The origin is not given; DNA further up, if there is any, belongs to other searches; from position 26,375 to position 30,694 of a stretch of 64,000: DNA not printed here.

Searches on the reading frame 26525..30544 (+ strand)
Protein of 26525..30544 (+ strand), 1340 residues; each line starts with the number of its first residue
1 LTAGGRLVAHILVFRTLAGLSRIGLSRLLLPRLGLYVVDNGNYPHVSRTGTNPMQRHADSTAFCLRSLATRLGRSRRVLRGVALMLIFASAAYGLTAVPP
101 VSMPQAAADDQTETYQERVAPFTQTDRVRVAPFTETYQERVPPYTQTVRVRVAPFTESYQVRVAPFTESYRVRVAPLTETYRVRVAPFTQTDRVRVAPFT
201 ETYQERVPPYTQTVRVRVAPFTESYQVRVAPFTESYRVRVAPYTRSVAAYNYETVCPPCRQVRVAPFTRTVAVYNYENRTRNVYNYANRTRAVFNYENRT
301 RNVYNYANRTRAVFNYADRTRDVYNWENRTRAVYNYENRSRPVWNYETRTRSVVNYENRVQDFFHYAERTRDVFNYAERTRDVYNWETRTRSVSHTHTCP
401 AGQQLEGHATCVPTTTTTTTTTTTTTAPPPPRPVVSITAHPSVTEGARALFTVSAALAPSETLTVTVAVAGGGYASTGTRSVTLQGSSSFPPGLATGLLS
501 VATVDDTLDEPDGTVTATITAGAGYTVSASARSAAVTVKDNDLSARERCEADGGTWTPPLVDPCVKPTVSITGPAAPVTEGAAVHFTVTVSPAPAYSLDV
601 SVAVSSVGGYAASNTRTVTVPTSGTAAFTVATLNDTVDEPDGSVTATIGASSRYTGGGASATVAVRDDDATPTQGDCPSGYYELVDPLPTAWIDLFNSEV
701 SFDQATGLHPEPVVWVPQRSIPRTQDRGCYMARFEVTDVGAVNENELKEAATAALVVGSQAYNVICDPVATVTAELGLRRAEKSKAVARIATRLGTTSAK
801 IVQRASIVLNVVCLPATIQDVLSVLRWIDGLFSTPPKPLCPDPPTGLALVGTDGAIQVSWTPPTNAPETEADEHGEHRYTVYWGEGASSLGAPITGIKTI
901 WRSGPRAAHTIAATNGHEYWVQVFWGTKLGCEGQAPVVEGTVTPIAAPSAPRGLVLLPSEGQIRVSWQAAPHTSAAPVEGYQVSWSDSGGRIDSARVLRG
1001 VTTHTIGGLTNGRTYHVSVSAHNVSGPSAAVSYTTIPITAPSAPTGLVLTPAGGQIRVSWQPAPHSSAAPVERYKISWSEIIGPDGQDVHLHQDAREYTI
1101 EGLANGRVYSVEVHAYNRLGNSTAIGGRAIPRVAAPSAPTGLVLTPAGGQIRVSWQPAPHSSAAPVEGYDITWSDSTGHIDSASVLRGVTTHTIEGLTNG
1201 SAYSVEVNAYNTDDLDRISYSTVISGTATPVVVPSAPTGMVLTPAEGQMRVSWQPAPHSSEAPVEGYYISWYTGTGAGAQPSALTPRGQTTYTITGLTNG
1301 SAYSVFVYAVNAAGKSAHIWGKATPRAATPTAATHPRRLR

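Call 10: search_protein_families(library=pfam, proteins=[window:26525-30544:+], max_evalue=0.1)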
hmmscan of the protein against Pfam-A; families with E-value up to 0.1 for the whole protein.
window:26525-30544:+ (1340 aa): 9 families
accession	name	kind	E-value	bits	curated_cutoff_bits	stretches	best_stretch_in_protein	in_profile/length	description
PF00041.27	fn3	-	1.5e-46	156.9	25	4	1235-1316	1-75/84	Fibronectin type III domain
PF25059.1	FN3_DSCAM-DSCAML_C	-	4.2e-13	49.9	39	1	1070-1124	19-73/89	DSCAM/DSCAML C-terminal Fn3-like domain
PF01442.23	Apolipoprotein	-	5.1e-12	46.3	90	1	108-248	9-149/190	Apolipoprotein A1/A4/E domain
PF25523.1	Ig_RIMBP2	-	2.1e-05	24.9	27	0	841-883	3-47/105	RIMBP2-like, immunoglobulin-like domain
PF19433.5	NDNF_C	-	3.4e-05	23.8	26.5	0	1181-1212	126-157/175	Neuron-derived Neurotrophic Factor C-terminal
PF21466.3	GH101_dom-5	-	0.0012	19.1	27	0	1002-1032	46-76/145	Endo-alpha-N-acetylgalactosaminidase, domain 5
PF17258.7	DUF5324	-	0.0026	17.9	27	0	130-187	25-79/220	Family of unknown function (DUF5324)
PF24421.1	Ig_J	-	0.014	16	29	0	1001-1041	65-104/104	Tip attachment protein J, Ig-like domain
PF02018.23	CBM_4_9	-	0.043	14.6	25.9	0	1004-1033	54-83/136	Carbohydrate binding domain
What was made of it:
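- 26525..30547 (+): Intact 1340-aa scaffold gene: signal peptide, 11- and 10-residue repeats, poly-Thr, Calx-like domains and FN3 domains. It has no X domain. Pfam fn3, E 1.5e-46 (call 10).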

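Call 67: search_protein_families(library=ncbifam, proteins=[window:26525-30544:+], max_evalue=0.01)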
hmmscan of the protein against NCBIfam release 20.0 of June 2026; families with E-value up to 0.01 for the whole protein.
window:26525-30544:+ (1340 aa): 2 families
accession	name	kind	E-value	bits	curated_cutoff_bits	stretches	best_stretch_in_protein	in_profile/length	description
NF045522.1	MXAN_2561_fam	equivalog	4.6e-08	32.9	150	0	947-1034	168-257/304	MXAN_2561 family MXYO-CTERM-anchored protein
NF033839.1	PspC_subgroup_2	exception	0.0023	16.9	500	1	105-234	329-458/557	pneumococcal surface protein PspC, LPXTG-anchored form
